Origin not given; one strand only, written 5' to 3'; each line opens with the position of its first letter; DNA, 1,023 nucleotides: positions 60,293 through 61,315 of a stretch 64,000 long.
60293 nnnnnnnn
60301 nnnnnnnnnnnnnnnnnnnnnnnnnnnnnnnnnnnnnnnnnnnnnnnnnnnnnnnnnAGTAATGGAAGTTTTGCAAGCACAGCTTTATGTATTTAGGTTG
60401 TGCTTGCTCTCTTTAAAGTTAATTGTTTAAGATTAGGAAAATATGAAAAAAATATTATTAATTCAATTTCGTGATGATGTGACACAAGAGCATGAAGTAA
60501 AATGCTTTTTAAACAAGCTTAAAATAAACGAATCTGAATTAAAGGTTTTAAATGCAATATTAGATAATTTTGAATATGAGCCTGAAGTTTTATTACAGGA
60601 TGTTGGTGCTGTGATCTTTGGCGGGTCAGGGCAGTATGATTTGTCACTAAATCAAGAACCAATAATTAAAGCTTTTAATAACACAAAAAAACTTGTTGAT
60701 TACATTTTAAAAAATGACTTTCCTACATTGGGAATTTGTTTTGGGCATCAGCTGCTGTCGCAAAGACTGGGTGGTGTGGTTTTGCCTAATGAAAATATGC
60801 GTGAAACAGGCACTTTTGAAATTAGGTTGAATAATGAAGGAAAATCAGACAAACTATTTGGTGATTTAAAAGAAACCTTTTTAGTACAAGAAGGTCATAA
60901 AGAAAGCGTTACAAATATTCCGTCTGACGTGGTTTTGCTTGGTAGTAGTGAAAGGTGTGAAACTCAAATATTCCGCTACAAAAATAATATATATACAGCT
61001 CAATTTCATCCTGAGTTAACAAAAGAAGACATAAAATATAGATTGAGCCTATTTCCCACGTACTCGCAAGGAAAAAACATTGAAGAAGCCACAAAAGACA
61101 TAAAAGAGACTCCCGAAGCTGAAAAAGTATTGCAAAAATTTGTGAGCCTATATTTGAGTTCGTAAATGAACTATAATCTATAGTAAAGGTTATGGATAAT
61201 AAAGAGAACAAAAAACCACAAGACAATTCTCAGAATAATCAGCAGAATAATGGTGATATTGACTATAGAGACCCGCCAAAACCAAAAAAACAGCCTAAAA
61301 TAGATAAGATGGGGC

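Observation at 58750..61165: Leader ORF + antiterminator/terminator switch controlling an ATP-grasp ligase / GATase1-hydrolase gene pair: candidate undescribed regulated amide-ligase system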

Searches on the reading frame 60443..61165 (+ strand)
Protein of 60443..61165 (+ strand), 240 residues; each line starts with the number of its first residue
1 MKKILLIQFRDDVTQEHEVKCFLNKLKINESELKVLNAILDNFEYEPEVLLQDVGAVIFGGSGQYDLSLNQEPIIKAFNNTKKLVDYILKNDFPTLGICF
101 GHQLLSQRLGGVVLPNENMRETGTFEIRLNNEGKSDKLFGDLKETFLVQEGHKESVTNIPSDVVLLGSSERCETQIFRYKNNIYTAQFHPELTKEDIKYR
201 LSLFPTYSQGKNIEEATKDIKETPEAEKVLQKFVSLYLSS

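Call 4: search_protein_families(library=pfam, proteins=[window:60443-61165:+], max_evalue=0.01)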
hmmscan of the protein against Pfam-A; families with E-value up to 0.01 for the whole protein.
window:60443-61165:+ (240 aa): 4 families
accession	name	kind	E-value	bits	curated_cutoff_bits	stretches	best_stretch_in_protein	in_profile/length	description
PF00117.34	GATase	-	1.6e-19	70.7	22.8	1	51-195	41-176/190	Glutamine amidotransferase class-I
PF07722.19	Peptidase_C26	-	1.4e-05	25.4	20.5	1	82-191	95-219/219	Peptidase C26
PF01174.25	SNO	-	0.00063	20.1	27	1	49-199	29-178/188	SNO glutamine amidotransferase family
PF07685.20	GATase_3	-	0.00083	19.5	27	1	47-132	34-118/196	CobB/CobQ-like glutamine amidotransferase domain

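Call 11: search_protein_families(library=ncbifam, proteins=[window:60443-61165:+], max_evalue=1)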
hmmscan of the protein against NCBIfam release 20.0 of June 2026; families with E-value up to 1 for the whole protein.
window:60443-61165:+ (240 aa): 33 families (the best 25 are shown)
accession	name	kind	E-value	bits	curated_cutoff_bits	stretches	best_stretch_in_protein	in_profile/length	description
NF005743.0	PRK07567.1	equivalog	4.7e-42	143.9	264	1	1-238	1-242/245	glutamine amidotransferase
NF006562.0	PRK09065.1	equivalog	5.4e-37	127.6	205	1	81-238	79-238/242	glutamine amidotransferase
NF001975.0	PRK00758.1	equivalog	1.4e-22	80.2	198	1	32-194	23-167/185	GMP synthase subunit A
TIGR00888.1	guaA_Nterm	equivalog_domain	2e-22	79.5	172.15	1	71-194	49-169/188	glutamine-hydrolyzing GMP synthase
NF005072.0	PRK06490.1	equivalog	9.3e-20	70.6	339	1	46-197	52-192/251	glutamine amidotransferase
NF000848.1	PRK00074.1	equivalog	2.4e-18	66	400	1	79-195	57-173/512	glutamine-hydrolyzing GMP synthase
NF005458.0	PRK07053.1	equivalog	4.9e-18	65.4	250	1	20-199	17-187/234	glutamine amidotransferase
NF006098.0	PRK08250.1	equivalog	1.1e-16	61.1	301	1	57-199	50-189/239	glutamine amidotransferase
NF004212.0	PRK05665.1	equivalog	1.1e-13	51.5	309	1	52-207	56-203/241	amidotransferase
NF005367.0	PRK06895.1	equivalog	7.9e-07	29.1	265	1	78-191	59-171/190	anthranilate synthase component II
TIGR00566.1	trpG_papA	subfamily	8.1e-07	29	121.05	1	92-191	74-175/192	glutamine amidotransferase of anthranilate synthase or aminodeoxychorismate synthase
NF005799.0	PRK07649.1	equivalog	4.6e-06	26.3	327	1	91-192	71-171/195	aminodeoxychorismate/anthranilate synthase component II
NF011201.0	PRK14607.1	equivalog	1.5e-05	23.9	670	1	90-193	71-173/534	bifunctional anthranilate synthase component II/anthranilate phosphoribosyltransferase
TIGR01855.1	IMP_synth_hisH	equivalog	3.2e-05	23.8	105.4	1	51-107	34-86/198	imidazole glycerol phosphate synthase subunit HisH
TIGR01368.1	CPSaseIIsmall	equivalog_domain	6.1e-05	22.1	307.35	1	78-111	232-265/361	glutamine-hydrolyzing carbamoyl-phosphate synthase small subunit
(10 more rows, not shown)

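Call 16: find_homologous_proteins(query=window:60443-61165:+)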
Query window:60443-61165:+ (240 aa): 158 proteins with E <= 0.001 among 741 candidates; the best 120 are listed.
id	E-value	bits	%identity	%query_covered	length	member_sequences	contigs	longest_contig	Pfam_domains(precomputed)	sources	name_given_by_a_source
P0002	1.5e-153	527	100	100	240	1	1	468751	PF07722.20,PF00117.35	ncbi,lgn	-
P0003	8.7e-81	289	56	99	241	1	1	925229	PF00117.35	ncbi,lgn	-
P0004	3.0e-78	281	54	99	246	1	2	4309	PF07722.20,PF00117.35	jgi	-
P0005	6.1e-77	276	54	99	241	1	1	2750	PF00117.35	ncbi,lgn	-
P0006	9.8e-75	269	52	99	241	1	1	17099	PF07722.20,PF00117.35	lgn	-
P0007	1.2e-74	269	50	99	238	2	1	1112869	PF07722.20,PF00117.35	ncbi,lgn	ncbi:MAG: glutamine amidotransferase-related protein [Patescibacteria group bacterium]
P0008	6.2e-73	263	52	98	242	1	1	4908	PF07722.20,PF00117.35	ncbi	-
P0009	4.2e-52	195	43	98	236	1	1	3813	PF07722.20,PF00117.35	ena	-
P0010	7.4e-52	194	40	98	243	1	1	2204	PF07722.20,PF00117.35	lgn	-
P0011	3.9e-51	192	42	98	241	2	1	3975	PF07722.20,PF00117.35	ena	-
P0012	7.7e-51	191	42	98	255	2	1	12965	PF07722.20,PF00117.35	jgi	-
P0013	1.4e-50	190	42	99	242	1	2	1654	PF07722.20,PF00117.35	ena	-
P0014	2.1e-50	190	42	97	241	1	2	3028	PF04204.23,PF00117.35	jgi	jgi:GMP synthase (glutamine-hydrolysing)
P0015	8.8e-50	187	40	98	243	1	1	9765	PF07722.20,PF00117.35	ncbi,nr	ncbi:gamma-glutamyl-gamma-aminobutyrate hydrolase family protein [Candidatus Parcubacteria bacterium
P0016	1.1e-49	187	41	97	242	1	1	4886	PF07722.20,PF00117.35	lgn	-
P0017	3.3e-49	186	40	98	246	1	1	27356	PF07722.20,PF00117.35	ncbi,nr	ncbi:MAG: gamma-glutamyl-gamma-aminobutyrate hydrolase family protein [Patescibacteria group bacteri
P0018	4.6e-49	185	44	98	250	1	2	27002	PF00117.35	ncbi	-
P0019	8.1e-49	184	41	99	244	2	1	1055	PF07722.20,PF00117.35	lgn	-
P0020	8.7e-49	184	41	98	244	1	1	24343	PF07722.20,PF00117.35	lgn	-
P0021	9.6e-49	184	40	97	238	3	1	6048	PF07722.20,PF00117.35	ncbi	-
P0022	2.7e-48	183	39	98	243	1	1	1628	PF07722.20,PF00117.35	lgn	-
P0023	3.5e-48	182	43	98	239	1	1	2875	PF07722.20,PF00117.35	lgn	-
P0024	6.4e-48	181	40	99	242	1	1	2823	PF07722.20,PF00117.35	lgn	-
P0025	1.5e-47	180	40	98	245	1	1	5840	PF07722.20,PF00117.35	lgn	-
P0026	2.3e-47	180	41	98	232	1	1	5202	PF07722.20,PF00117.35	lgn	-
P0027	2.7e-47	179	39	100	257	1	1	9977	PF07722.20,PF00117.35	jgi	-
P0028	2.2e-46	176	38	98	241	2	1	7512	PF07722.20,PF00117.35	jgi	jgi:GMP synthase (glutamine-hydrolysing)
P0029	1.6e-45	174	38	98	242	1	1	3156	PF07722.20,PF00117.35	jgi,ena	-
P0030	2.2e-45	173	42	98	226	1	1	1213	PF07722.20,PF00117.35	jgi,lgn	-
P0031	8.4e-45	171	38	99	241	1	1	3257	PF07722.20,PF00117.35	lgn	-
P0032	1.2e-44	171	37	98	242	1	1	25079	PF07722.20,PF00117.35,PF07685.21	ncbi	-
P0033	1.3e-44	171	42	98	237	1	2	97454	PF07722.20,PF00117.35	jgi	-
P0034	1.6e-44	170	38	97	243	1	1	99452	PF07722.20,PF00117.35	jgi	jgi:GMP synthase (glutamine-hydrolysing)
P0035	1.9e-44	170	38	99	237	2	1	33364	PF07722.20,PF00117.35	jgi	jgi:GMP synthase (glutamine-hydrolysing)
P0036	4.4e-44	169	37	98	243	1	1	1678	PF07722.20,PF00117.35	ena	-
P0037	5.6e-43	165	40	98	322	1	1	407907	PF07722.20,PF00117.35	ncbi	-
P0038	1.3e-42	164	38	97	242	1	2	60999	PF07722.20,PF00117.35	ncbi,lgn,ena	-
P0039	6.7e-42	162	37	98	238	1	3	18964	PF07722.20,PF00117.35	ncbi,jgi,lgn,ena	-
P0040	2.7e-41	160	40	98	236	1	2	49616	PF07722.20,PF00117.35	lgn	-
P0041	1.8e-40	157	37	98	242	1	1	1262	PF07722.20,PF00117.35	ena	-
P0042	9.8e-40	155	34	98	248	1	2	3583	PF07722.20,PF00117.35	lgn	-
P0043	1.2e-39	154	39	100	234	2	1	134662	PF07722.20,PF00117.35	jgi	-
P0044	2.9e-39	153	37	99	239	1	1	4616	PF00117.35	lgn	-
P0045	6.0e-39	152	40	90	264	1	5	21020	PF07722.20,PF00117.35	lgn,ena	-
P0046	6.2e-39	152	40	85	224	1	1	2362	PF07722.20,PF00117.35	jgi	jgi:GMP synthase (glutamine-hydrolysing)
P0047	4.1e-38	149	42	100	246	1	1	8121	PF00117.35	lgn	-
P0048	2.6e-37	147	43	79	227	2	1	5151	PF07722.20,PF00117.35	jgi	-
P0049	2.7e-37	147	40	88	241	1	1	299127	PF07722.20,PF00117.35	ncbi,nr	ncbi:MAG: type 1 glutamine amidotransferase [Microgenomates group bacterium]|nr:type 1 glutamine ami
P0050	2.9e-37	147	38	98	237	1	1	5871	PF07722.20,PF00117.35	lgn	-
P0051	6.1e-35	139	33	98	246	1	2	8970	PF07722.20,PF00117.35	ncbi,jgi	-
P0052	7.6e-34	135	37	98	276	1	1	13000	PF07722.20,PF00117.35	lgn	-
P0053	1.1e-33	135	34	98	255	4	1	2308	PF07722.20,PF00117.35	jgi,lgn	jgi:GMP synthase (glutamine-hydrolysing)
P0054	3.2e-33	133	34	98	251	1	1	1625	PF07722.20,PF00117.35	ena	-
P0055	3.7e-33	133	33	98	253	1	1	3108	PF07722.20,PF00117.35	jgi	jgi:GMP synthase (glutamine-hydrolysing)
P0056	4.1e-33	133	36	98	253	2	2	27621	PF00117.35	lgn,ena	-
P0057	2.7e-32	130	36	98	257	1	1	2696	PF07722.20,PF00117.35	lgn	-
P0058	4.8e-32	129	36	98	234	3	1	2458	PF00117.35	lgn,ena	-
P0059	3.8e-31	127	34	97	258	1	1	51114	PF07722.20,PF00117.35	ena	-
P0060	4.0e-31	126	36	99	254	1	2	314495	PF07722.20,PF00117.35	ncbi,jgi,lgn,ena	ncbi:MAG: type 1 glutamine amidotransferase [Patescibacteria group bacterium]|jgi:GMP synthase (glut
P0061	1.2e-30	125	35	96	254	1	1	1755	PF07722.20,PF00117.35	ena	-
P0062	1.3e-30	125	35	97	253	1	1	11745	PF07722.20,PF00117.35,PF07685.21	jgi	jgi:GMP synthase (glutamine-hydrolysing)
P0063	7.3e-30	122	35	97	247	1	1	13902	PF07722.20,PF00117.35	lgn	-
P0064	1.6e-29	121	34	99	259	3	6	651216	PF00117.35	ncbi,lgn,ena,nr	ncbi:gamma-glutamyl-gamma-aminobutyrate hydrolase family protein [Candidatus Kaiserbacteria bacteriu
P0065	3.0e-29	120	36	85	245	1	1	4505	PF07722.20,PF00117.35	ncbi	-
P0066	3.1e-29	120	35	96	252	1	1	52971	PF00117.35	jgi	jgi:GMP synthase-like glutamine amidotransferase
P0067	3.5e-29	120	33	98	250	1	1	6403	PF00117.35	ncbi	-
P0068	1.1e-28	118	37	93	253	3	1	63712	PF07722.20,PF00117.35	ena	-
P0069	2.1e-28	118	35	98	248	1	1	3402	PF07722.20,PF00117.35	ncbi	-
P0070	1.3e-27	115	36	99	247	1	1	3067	PF00117.35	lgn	-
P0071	4.3e-27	113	34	100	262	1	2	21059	PF00117.35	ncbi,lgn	-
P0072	4.8e-27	113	32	100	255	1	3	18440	PF00117.35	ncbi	-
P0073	6.0e-27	113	33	98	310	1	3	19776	PF00117.35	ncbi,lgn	-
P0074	6.3e-27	113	33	100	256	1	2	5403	PF07722.20,PF00117.35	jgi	jgi:GMP synthase (glutamine-hydrolysing)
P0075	9.0e-26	109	38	79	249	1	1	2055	PF00117.35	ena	-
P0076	4.1e-25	107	37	72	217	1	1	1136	PF07722.20,PF00117.35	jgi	-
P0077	5.4e-25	106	33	87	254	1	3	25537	PF07722.20,PF00117.35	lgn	-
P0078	9.9e-25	106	31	98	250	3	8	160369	PF00117.35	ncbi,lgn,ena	-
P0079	1.2e-24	105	34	86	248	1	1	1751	PF00117.35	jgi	jgi:GMP synthase (glutamine-hydrolysing)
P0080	5.4e-24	103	32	86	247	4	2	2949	PF00117.35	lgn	-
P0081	5.4e-23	100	38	63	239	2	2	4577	PF00117.35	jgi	jgi:GMP synthase (glutamine-hydrolysing)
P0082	6.0e-23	100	34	75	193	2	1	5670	PF00117.35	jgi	jgi:GMP synthase (glutamine-hydrolysing)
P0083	3.8e-22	97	32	85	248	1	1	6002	PF00117.35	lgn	-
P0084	9.2e-21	93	33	93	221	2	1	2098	PF07722.20,PF00117.35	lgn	-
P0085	9.6e-21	92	34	86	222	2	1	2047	PF00117.35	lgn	-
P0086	1.2e-20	92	35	73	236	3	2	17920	PF07722.20,PF00117.35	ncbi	-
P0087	8.1e-20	89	32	89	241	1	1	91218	PF07722.20,PF00117.35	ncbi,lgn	-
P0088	1.1e-19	89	37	78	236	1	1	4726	PF07722.20,PF00117.35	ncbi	-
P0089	1.5e-19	89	36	64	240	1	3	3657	PF07722.20,PF00117.35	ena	-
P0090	4.3e-19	87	36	65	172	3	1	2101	PF07722.20,PF00117.35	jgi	-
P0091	6.0e-19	87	30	98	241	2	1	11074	PF07722.20,PF00117.35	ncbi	-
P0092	7.2e-19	86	34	79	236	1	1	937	PF07722.20,PF00117.35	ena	-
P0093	8.5e-19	86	39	60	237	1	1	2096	PF07722.20,PF00117.35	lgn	-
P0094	5.3e-18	84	29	98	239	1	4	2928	PF07722.20,PF00117.35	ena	-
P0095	9.8e-18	83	34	83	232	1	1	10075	PF07722.20,PF00117.35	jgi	-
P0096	3.6e-17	81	32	78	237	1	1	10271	PF07722.20,PF00117.35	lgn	-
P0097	3.0e-16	78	30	78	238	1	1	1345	PF07722.20,PF00117.35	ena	-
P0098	4.1e-16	77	34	60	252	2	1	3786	PF07722.20,PF00117.35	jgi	jgi:GMP synthase (glutamine-hydrolysing)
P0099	4.1e-16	77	32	65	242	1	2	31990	PF07722.20,PF00117.35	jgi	jgi:GMP synthase (glutamine-hydrolysing)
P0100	5.2e-16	77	33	64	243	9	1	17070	PF07722.20,PF00117.35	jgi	-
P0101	9.4e-16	76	33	66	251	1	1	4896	PF07722.20,PF00117.35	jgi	jgi:GMP synthase (glutamine-hydrolysing)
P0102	3.8e-15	74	34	66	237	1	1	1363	PF07722.20,PF00117.35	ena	-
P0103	6.9e-15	73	32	62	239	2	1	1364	PF07722.20,PF00117.35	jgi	-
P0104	3.4e-14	71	38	43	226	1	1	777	PF07722.20,PF00117.35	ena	-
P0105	3.7e-14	71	31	73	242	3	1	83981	PF07722.20,PF00117.35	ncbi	-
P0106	7.1e-14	70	37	45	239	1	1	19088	PF07722.20,PF00117.35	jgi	-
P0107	1.7e-13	69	27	97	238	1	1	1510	PF07722.20,PF00117.35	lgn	-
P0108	1.9e-13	69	30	78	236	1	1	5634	PF07722.20,PF00117.35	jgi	-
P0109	4.0e-13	68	28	74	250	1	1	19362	PF07722.20,PF00117.35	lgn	-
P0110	4.2e-13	67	29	72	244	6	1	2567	PF07722.20,PF00117.35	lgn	-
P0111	4.1e-12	64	30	81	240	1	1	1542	PF07722.20,PF00117.35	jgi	jgi:GMP synthase (glutamine-hydrolysing)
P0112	8.8e-12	63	31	59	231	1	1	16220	PF07722.20,PF00117.35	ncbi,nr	ncbi:MAG: glutamine amidotransferase [Caldisericaceae bacterium]|nr:glutamine amidotransferase [Cald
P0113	1.1e-10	60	32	77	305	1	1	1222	PF07722.20,PF00117.35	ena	-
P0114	1.1e-10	60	34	62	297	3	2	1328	PF07722.20,PF00117.35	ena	-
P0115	1.1e-9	56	37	46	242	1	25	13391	PF07722.20,PF00117.35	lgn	-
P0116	6.5e-9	54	29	83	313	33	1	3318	PF07722.20,PF00117.35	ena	-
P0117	6.8e-9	54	29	78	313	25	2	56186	PF07722.20,PF00117.35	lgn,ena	-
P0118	1.1e-8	53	31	78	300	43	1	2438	PF07722.20,PF00117.35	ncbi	-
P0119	1.3e-8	53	31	68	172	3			PF07722.20,PF00117.35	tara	tara:strand:- start:69 stop:587 length:519 start_codon:yes stop_codon:yes gene_type:complete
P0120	1.7e-8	52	27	80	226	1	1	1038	PF04204.23,PF07722.20,PF00117.35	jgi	jgi:GMP synthase (glutamine-hydrolysing)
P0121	2.3e-8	52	28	88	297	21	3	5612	PF07722.20,PF00117.35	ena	-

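Call 18: find_encoding_contigs(protein=P0003, flank=6000, max_places=2)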
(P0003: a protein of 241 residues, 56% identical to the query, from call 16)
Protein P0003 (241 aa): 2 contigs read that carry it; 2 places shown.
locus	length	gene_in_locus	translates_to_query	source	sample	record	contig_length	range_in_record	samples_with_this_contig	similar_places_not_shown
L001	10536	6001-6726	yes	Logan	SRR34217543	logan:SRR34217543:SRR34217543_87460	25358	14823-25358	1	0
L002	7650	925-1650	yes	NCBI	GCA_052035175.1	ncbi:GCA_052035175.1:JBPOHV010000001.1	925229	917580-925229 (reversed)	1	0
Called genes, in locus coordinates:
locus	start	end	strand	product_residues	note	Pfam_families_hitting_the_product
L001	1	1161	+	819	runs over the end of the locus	PF01624:MutS_I, PF05188:MutS_II, PF05192:MutS_III, PF05190:MutS_IV, PF00488:MutS_V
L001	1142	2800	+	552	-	PF02518:HATPase_c (weak), PF13589:HATPase_c_3, PF01119:DNA_mis_repair, PF08676:MutL_C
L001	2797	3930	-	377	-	PF02449:Glyco_hydro_42 (faint)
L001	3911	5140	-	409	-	PF00232:Glyco_hydro_1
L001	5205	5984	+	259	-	-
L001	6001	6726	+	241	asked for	PF00117:GATase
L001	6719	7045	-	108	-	PF02311:AraC_binding (weak), PF07883:Cupin_2 (faint)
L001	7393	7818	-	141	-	PF01243:PNPOx_N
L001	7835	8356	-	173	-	-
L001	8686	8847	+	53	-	-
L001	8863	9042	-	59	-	-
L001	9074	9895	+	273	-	PF00565:SNase, PF05901:Excalibur (weak)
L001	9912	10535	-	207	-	?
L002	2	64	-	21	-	?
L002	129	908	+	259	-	-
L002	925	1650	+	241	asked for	PF00117:GATase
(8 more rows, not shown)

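Call 19: find_encoding_contigs(protein=P0007, flank=6000, max_places=2)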
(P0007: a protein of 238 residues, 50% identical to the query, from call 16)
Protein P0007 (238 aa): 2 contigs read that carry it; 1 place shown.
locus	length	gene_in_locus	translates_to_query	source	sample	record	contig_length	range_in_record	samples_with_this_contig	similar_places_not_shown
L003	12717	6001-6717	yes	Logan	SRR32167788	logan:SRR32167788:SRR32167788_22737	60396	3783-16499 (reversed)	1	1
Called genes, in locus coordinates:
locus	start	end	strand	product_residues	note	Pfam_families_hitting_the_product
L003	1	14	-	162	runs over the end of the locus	-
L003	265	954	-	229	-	PF08241:Methyltransf_11, PF13649:Methyltransf_25, PF01739:CheR (faint), PF08242:Methyltransf_12, PF13489:Methyltransf_23, PF13847:Methyltransf_31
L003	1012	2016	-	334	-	-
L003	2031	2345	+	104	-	-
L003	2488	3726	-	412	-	PF00464:SHMT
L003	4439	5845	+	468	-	-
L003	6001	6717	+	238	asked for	PF00117:GATase, PF07722:Peptidase_C26 (weak)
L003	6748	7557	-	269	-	PF20257:SAM_HAT_C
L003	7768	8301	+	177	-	PF00085:Thioredoxin, PF13098:Thioredoxin_2 (weak)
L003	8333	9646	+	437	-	-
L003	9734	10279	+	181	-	-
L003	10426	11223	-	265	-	-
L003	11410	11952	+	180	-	-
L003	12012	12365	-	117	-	-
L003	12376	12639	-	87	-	-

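Call 20: find_encoding_contigs(protein=P0006, flank=6000, max_places=2)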
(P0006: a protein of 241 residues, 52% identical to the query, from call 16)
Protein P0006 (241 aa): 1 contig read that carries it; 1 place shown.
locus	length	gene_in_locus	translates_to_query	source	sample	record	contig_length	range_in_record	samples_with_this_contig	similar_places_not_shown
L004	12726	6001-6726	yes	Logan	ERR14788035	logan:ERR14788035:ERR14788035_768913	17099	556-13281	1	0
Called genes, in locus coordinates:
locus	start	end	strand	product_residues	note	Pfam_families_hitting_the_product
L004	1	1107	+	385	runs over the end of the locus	PF13173:AAA_14, PF13635:DUF4143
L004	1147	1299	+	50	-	-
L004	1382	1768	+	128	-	PF00903:Glyoxalase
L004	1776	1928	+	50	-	PF01872:RibD_C (weak)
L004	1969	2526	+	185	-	PF12917:YfbR-like (weak)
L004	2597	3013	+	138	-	PF00011:HSP20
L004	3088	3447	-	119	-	PF01588:tRNA_bind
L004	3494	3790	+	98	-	PF21956:DUF6922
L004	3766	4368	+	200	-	PF08843:AbiEii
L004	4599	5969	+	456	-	PF13328:HD_4, PF04607:RelA_SpoT, PF02824:TGS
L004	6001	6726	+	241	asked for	PF00117:GATase, PF07722:Peptidase_C26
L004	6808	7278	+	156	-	PF00085:Thioredoxin, PF13899:Thioredoxin_7, PF13098:Thioredoxin_2 (weak)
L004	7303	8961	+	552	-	PF02683:DsbD_TM, PF11376:DUF3179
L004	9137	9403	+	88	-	PF02583:Trns_repr_metal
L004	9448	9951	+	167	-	PF07610:DUF1573 (weak), PF22544:HYDIN_VesB_CFA65-like_Ig (weak)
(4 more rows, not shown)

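Call 21: find_encoding_contigs(protein=P0002, flank=10000, max_places=2)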
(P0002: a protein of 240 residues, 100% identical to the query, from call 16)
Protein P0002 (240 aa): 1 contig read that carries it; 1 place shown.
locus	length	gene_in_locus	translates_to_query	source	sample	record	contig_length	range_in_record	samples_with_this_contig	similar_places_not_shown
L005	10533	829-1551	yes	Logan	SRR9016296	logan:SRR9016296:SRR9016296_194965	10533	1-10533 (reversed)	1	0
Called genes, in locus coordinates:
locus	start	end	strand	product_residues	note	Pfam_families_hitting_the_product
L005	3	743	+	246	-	?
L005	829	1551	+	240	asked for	PF00117:GATase, PF07722:Peptidase_C26 (faint)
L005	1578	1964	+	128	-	-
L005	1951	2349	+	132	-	PF01035:DNA_binding_1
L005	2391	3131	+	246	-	-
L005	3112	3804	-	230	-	PF09335:VTT_dom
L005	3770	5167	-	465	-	PF02457:DAC, PF07949:YbbR (faint)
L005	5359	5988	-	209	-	-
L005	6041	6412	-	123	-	-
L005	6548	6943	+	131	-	PF00293:NUDIX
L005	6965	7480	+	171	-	PF00293:NUDIX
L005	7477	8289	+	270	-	PF01909:NTP_transf_2 (weak)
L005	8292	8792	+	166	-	PF00293:NUDIX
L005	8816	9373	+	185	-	-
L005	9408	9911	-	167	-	-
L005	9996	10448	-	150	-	-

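Call 71: search_solved_structures(query=window:60443-61165:+, max_evalue=0.00001)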
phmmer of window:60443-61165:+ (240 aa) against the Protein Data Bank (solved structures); distinct sequences matched with E-value up to 0.00001: 25.
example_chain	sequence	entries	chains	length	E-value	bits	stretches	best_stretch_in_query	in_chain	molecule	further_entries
2a9v_A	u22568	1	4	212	5.8e-14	55.5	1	80-201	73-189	GMP synthase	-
2d7j_A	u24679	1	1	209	1.2e-12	51.2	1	73-194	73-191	GMP synthase [glutamine-hydrolyzing] subunit A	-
1wl8_A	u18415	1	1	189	2.2e-12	50.3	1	73-194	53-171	GMP synthase [glutamine-hydrolyzing] subunit A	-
2lxn_A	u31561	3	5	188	2.8e-12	50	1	80-194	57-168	GMP synthase [glutamine-hydrolyzing] subunit A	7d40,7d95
1gpm_A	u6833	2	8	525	3e-12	49.9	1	77-194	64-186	GMP SYNTHETASE | GMP synthase [glutamine-hydrolyzing]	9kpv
7yc6_A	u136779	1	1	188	3.2e-12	49.8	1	80-194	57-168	GMP synthase [glutamine-hydrolyzing] subunit A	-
7d96_A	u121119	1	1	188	4.3e-12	49.4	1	80-194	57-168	GMP synthase [glutamine-hydrolyzing] subunit A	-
7d97_A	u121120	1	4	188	5.4e-12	49.1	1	80-194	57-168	GMP synthase [glutamine-hydrolyzing] subunit A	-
8gr1_A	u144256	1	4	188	1.4e-11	47.7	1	80-194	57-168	GMP synthase [glutamine-hydrolyzing] subunit A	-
8gr3_A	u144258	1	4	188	3.3e-11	46.5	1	80-194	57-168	GMP synthase [glutamine-hydrolyzing] subunit A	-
5tw7_A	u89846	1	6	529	1e-10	44.8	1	92-195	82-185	GMP synthase [glutamine-hydrolyzing]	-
1o1y_A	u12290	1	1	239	1.2e-09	41.4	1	73-231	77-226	conserved hypothetical protein TM1158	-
3l7n_A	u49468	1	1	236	2.6e-09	40.3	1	53-198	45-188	Putative uncharacterized protein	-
4win_A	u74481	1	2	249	3.6e-09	39.8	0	138-193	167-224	GMP synthetase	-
9k7i_A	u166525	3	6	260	6.4e-09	39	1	50-197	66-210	Gamma-glutamyl peptidase 1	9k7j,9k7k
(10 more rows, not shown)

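Call 85: search_protein_families(library=padloc, proteins=[window:60443-61165:+], max_evalue=0.01)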
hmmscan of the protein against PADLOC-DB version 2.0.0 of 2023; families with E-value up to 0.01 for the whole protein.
window:60443-61165:+ (240 aa): 0 families
